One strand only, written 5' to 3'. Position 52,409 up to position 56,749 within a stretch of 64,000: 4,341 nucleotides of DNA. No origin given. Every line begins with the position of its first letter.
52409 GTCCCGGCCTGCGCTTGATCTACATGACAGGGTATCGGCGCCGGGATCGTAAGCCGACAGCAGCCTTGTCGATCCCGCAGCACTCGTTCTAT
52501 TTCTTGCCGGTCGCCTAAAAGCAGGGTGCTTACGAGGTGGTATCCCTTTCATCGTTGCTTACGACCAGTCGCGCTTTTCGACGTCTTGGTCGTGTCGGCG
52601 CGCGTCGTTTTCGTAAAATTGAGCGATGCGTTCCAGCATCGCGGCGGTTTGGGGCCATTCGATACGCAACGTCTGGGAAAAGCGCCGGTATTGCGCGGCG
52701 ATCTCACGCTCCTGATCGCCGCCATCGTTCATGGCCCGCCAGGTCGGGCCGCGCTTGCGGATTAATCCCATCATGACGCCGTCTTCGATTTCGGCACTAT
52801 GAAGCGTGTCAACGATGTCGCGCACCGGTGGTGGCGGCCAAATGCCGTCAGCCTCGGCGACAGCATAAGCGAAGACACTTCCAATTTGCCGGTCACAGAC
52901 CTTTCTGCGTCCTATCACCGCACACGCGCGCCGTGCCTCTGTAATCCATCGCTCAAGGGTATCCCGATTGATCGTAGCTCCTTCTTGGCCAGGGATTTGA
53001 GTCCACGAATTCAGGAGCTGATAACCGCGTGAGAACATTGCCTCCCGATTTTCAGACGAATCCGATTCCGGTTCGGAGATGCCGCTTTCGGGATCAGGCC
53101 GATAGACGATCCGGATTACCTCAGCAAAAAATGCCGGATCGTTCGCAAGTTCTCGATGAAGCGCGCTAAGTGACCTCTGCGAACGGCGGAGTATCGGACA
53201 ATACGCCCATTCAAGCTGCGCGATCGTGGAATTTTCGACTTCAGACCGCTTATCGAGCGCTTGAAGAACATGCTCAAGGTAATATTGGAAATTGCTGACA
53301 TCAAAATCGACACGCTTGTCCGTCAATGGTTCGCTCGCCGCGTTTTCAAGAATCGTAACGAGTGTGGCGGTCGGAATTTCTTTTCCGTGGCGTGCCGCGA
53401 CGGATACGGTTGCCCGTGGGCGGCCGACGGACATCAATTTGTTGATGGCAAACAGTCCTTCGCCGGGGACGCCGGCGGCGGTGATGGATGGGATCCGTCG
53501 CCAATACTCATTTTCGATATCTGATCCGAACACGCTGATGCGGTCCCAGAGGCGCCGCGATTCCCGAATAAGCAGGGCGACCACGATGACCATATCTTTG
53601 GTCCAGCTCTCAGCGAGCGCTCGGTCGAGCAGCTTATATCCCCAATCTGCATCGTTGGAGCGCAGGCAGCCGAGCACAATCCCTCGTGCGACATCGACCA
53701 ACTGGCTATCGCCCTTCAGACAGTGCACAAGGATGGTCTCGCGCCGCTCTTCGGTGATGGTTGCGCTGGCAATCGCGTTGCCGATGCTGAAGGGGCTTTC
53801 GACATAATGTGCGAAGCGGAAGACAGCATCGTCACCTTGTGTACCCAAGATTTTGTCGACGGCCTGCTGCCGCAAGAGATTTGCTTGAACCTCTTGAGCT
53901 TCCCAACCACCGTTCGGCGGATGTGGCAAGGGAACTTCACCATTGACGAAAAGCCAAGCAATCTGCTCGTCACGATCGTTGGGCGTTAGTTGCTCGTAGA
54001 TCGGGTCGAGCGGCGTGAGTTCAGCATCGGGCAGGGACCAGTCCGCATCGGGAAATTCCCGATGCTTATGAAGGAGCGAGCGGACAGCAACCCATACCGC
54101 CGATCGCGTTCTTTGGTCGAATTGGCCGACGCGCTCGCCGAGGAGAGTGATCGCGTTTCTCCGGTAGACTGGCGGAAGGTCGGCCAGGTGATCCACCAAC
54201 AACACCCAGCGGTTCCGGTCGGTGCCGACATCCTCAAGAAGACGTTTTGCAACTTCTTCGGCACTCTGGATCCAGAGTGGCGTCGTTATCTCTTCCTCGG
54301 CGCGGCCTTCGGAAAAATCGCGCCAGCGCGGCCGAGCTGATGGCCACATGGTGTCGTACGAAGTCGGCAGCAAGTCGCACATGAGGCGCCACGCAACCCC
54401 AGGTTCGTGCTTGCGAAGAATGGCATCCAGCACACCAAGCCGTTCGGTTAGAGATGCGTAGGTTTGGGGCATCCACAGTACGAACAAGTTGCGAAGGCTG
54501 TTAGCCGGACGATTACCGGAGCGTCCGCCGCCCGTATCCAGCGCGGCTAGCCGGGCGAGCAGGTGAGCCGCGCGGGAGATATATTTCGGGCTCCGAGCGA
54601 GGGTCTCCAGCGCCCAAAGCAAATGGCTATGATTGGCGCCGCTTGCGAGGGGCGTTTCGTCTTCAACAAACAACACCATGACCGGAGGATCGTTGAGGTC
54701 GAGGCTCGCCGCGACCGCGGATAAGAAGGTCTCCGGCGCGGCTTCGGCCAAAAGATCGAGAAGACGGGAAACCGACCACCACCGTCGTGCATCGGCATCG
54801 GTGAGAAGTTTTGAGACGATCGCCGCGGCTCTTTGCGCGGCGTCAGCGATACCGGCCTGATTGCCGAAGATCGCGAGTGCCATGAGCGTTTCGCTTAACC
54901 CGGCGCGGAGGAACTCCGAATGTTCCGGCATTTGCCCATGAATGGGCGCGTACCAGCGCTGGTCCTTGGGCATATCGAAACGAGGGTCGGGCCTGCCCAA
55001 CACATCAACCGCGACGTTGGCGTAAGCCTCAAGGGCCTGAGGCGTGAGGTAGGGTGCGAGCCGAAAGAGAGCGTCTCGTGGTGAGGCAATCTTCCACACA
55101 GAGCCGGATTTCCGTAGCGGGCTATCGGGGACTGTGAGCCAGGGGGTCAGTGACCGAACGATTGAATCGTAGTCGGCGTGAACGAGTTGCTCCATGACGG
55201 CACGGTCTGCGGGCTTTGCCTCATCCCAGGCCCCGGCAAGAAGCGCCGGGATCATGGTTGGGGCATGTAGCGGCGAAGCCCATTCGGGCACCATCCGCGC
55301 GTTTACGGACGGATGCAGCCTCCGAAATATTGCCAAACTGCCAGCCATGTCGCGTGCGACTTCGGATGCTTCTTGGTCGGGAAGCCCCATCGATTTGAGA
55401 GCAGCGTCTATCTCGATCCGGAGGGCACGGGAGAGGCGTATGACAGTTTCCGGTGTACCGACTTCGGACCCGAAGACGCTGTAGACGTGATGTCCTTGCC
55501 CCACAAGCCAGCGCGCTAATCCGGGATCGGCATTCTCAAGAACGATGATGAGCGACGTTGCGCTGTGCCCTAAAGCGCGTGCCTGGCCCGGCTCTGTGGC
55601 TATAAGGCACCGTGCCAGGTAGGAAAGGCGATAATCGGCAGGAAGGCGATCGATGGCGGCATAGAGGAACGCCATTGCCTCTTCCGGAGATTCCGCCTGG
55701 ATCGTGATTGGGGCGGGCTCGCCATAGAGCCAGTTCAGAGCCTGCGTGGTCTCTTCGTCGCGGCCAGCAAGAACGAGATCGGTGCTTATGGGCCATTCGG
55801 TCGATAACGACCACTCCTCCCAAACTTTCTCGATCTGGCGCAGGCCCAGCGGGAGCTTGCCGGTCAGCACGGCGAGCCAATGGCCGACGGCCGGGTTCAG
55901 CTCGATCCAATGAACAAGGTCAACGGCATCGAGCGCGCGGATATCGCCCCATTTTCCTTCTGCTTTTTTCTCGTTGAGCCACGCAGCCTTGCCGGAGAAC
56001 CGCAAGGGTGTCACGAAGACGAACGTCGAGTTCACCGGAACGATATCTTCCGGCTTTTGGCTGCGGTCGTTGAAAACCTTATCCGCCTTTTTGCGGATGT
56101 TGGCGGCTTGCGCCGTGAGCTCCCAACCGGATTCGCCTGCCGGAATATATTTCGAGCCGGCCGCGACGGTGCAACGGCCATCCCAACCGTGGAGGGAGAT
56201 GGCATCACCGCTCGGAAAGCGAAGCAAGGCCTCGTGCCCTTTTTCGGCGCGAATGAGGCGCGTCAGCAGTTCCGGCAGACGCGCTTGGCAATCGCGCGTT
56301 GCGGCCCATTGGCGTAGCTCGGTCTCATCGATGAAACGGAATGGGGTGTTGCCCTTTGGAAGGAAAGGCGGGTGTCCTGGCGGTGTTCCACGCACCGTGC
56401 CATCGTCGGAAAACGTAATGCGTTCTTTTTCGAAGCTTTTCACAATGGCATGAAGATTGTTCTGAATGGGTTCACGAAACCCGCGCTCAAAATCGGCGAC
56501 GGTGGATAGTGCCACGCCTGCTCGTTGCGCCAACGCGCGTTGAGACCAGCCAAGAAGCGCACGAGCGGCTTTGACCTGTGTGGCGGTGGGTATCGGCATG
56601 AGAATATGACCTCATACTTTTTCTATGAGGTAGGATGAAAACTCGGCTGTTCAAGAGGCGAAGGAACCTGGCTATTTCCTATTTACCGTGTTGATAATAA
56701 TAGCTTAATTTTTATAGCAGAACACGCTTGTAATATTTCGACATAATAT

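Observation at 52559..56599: Giant (1346-aa) HTH-fused protein of unknown function as the main island cargo; candidate single-gene defence or conflict system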

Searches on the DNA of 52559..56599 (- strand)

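Call 98: search_dna_similar(query=L074:10001-13990:+, collection=ecoli_genomes, mode=distant, max_rows=8)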
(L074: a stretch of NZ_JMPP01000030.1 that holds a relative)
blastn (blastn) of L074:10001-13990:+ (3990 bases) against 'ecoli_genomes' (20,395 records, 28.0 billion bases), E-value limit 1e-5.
Records with a match: 82; places in all: 82; records where one place covers at least 80% of the query: 82.
Genomes with a match: 82 of 5426; with a place that covers at least 80% of the query: 82. Places per genome that has any: lowest 1, median 1, highest 1. On chromosomes: 82 places; on plasmids: 0.
Best place of each record, by identity: >=99% 81; 95-99% 1.
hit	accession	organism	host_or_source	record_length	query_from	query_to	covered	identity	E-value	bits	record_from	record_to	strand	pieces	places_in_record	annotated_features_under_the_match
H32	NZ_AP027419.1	Escherichia coli strain EC476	Sus scrofa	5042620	1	3990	100%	99.0%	0e+0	7041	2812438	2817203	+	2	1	helix-turn-helix domain-containing protein | IS1 family transposase | hypothetical protein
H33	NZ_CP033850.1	Escherichia coli strain FDAARGOS_497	Homo sapiens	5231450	1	3990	100%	99.0%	0e+0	7025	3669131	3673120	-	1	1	helix-turn-helix domain-containing protein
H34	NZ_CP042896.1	Escherichia coli strain CFSAN061771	missing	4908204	1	3990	100%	99.0%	0e+0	7025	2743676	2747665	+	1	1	helix-turn-helix domain-containing protein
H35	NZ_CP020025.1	Escherichia coli strain WB61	Rupornis magnirostris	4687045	1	3990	100%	99.0%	0e+0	7025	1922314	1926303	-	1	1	helix-turn-helix domain-containing protein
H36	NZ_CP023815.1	Escherichia coli strain IMT16316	wild bird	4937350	1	3990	100%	99.0%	0e+0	7025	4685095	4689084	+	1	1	helix-turn-helix domain-containing protein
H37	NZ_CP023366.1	Escherichia coli strain 1428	canine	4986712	1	3990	100%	99.0%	0e+0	7025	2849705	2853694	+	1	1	helix-turn-helix domain-containing protein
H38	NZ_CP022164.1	Escherichia coli strain M160133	Homo sapiens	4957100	1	3990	100%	99.0%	0e+0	7025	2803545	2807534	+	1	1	helix-turn-helix domain-containing protein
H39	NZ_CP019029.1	Escherichia coli strain Ecol_881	Homo sapiens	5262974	1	3990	100%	99.0%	0e+0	7025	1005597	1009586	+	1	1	helix-turn-helix domain-containing protein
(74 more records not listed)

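Call 99: get_annotated_region(hit=H33, flank=9000)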
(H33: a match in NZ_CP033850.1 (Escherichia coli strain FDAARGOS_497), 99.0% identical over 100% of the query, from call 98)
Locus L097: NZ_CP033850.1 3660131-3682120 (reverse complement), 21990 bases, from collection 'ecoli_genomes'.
description: Escherichia coli strain FDAARGOS_497 chromosome, complete genome
organism: Escherichia coli strain FDAARGOS_497 (NCBI taxid 562)
replicon: chromosome; assembly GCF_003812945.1
host: Homo sapiens; source: UCC isolate; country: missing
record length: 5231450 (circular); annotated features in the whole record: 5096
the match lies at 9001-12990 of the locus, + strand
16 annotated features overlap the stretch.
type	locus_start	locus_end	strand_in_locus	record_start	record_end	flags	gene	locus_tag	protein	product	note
CDS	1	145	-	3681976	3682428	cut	radC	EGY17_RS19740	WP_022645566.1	RadC family protein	-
CDS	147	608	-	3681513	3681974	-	-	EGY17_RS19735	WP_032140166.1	hypothetical protein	-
CDS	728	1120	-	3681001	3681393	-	-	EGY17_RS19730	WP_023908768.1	DUF2787 family protein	-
CDS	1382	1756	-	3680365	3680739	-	-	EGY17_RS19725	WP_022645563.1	helix-turn-helix domain-containing protein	-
CDS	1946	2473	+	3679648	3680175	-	-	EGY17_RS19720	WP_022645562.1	hypothetical protein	-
CDS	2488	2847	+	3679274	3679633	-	-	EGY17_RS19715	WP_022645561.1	hypothetical protein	-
CDS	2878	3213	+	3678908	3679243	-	-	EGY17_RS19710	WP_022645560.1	hypothetical protein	-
CDS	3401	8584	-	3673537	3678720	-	-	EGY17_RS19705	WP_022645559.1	hypothetical protein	-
CDS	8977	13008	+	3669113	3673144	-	-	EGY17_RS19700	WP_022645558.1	helix-turn-helix domain-containing protein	-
CDS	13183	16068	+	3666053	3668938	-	-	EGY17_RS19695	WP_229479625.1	DEAD/DEAH box helicase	-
CDS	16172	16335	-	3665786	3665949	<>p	-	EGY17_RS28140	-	phage integrase central domain-containing protein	frameshifted; incomplete; partial in the middle of a contig; missing N-terminus and C-terminus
CDS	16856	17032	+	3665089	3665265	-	-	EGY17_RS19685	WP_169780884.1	hypothetical protein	-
CDS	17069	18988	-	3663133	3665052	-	dhaR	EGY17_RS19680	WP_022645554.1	dihydroxyacetone kinase operon transcriptional regulator DhaR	-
CDS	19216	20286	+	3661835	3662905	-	dhaK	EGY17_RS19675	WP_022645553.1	dihydroxyacetone kinase subunit DhaK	-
CDS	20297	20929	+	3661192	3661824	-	dhaL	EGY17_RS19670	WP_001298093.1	dihydroxyacetone kinase subunit DhaL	-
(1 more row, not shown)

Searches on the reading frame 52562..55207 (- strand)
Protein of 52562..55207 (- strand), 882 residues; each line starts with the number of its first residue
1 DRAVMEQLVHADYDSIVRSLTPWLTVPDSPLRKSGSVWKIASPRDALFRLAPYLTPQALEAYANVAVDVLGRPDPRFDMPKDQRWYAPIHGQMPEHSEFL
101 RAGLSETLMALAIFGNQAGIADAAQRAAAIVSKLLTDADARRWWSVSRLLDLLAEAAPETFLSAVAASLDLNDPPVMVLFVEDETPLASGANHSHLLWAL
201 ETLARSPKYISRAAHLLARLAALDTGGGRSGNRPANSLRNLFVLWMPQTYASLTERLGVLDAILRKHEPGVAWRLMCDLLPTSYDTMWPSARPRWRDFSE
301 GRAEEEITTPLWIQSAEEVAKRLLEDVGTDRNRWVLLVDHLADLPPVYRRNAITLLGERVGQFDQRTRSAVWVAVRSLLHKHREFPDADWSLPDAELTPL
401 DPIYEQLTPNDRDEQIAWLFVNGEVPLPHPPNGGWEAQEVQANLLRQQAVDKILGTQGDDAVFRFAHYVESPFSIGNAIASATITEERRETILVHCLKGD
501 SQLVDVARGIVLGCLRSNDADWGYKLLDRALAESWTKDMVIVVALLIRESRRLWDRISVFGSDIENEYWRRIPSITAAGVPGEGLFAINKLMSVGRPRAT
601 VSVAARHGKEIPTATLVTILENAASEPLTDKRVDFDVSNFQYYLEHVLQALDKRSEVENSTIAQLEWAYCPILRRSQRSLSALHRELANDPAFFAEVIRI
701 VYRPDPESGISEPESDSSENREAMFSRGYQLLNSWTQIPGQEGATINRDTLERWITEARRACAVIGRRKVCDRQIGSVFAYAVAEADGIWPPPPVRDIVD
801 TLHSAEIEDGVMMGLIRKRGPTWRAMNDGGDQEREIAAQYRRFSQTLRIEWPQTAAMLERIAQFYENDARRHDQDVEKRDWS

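Call 31: predict_structure(alignment_id=A3)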
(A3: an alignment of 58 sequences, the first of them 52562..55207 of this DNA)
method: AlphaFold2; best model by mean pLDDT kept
length: 882 residues; sequences in the alignment: 58
mean_pLDDT: 89.7   pTM: 0.70
mean pLDDT of the five models: 89.7, 84.0, 82.0, 81.5, 81.5
residues with pLDDT >= 90: 594; 70-90: 245; 50-70: 35; < 50: 8
segments of 3 or more residues with pLDDT < 50: 629-633
pLDDT, mean of each block of 10 residues (from residue 1): 87 86 76 67 82 89 95 94 88 90 91 92 93 96 95 95 98 95 73 92 95 98 81 91 89 95 96 95 76 83 86 94 93 93 94 95 92 96 90 94 95 93 92 89 95 93 95 96 93 96 96 92 93 94 92 92 94 72 88 90 87 93 77 62 91 90 92 80 93 94 88 72 87 91 90 96 94 96 88 94 94 90 76 93 93 95 94 73 41
secondary structure, 60 per line:
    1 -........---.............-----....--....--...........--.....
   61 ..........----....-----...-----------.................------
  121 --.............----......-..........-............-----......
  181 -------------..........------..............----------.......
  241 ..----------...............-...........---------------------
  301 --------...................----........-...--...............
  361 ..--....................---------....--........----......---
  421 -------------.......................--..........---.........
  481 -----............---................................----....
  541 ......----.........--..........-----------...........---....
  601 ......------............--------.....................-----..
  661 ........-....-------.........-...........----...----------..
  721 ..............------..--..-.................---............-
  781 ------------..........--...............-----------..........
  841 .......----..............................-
elements in order (helices of 4 or more, strands of 3 or more residues): H2-9 H13-25 E31-34 E37-40 H43-53 H56-70 H75-78 H98-114 H123-135 H140-145 H147-156 H158-169 H175-180 H194-203 H210-223 H234-242 H253-267 H269-279 H309-327 H332-339 H346-362 H365-384 H394-397 H400-407 H412-417 H434-456 H459-468 H472-480 H486-497 H501-532 H537-546 H551-559 H562-571 H583-593 H597-606 H613-624 H633-653 H659-668 H670-673 H681-689 H691-701 H719-734 H748-764 H768-779 H793-802 H805-819 H831-847 H852-881

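Call 35: fold_search(model_id=the predicted structure, library=pdb)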
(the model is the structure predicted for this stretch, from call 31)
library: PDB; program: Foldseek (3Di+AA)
matches with E <= 10: 975; with E <= 0.001: 26
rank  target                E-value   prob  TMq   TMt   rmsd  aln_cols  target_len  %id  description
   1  5j3v_A                1.4e-04  1.00  0.18  0.19  26.2       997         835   12  Crystal structure of human Karyopherin-beta2 bound to the histone H3 tail (released 2016-09-21)
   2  7onb_C                1.5e-04  1.00  0.33  0.34  14.1       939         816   12  Structure of the U2 5' module of the A3'-SSA complex (released 2021-08-04)
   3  4xri                  1.7e-04  1.00  0.20  0.20  20.8      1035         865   10  Crystal Structure of Importin Beta in an Ammonium Sulfate Condition (released 2016-01-27)
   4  7q4o_A                1.7e-04  1.00  0.35  0.37  13.9       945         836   12  Substrate-bound A-like U2 snRNP (released 2022-03-30)
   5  8qo9_B1               1.9e-04  1.00  0.34  0.34  14.8       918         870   13  Cryo-EM structure of a human spliceosomal B complex protomer (released 2024-01-24)
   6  6y5q_u                1.9e-04  1.00  0.35  0.35  15.1       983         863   12  human 17S U2 snRNP (released 2020-06-17)
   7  7sqc_P1               2.0e-04  1.00  0.17  0.18  22.6       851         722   11  Ciliary C1 central pair apparatus isolated from Chlamydomonas reinhardtii (released 2022-04-13)
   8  7q3l_A                2.5e-04  1.00  0.32  0.34  14.9       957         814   12  Human 17S U2 snRNP 5' domain (released 2022-03-30)
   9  7mq8_SP               2.6e-04  1.00  0.16  0.09  32.4      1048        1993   10  Cryo-EM structure of the human SSU processome, state pre-A1 (released 2021-09-22)
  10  1qgk_A                3.0e-04  1.00  0.21  0.21  21.4       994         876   12  STRUCTURE OF IMPORTIN BETA BOUND TO THE IBB DOMAIN OF IMPORTIN ALPHA (released 1999-05-24)
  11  2xwu_B                3.0e-04  1.00  0.15  0.15  21.7       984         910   11  CRYSTAL STRUCTURE OF IMPORTIN 13 - UBC9 COMPLEX (released 2010-12-29)
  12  9ce3_A                3.4e-04  0.99  0.15  0.11  40.0       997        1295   12  Structure of the TSC:WIPI3 lysosomal recruitment complex (released 2024-12-04)
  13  3w3t                  3.6e-04  1.00  0.17  0.16  21.4       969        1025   12  Crystal structure of Kap121p (released 2013-04-10)
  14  7z8v_D                4.2e-04  1.00  0.25  0.21  24.8      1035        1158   10  CAND1-SCF-SKP2 (SKP1deldel) CAND1 engaged SCF rocked (released 2023-04-19)
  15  9hvq_Q                4.2e-04  0.98  0.12  0.12  36.3       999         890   11  Structure of the transcribing Pol II-DSIF-PAF-SPT6-RECQL5 complex (released 2025-07-16)
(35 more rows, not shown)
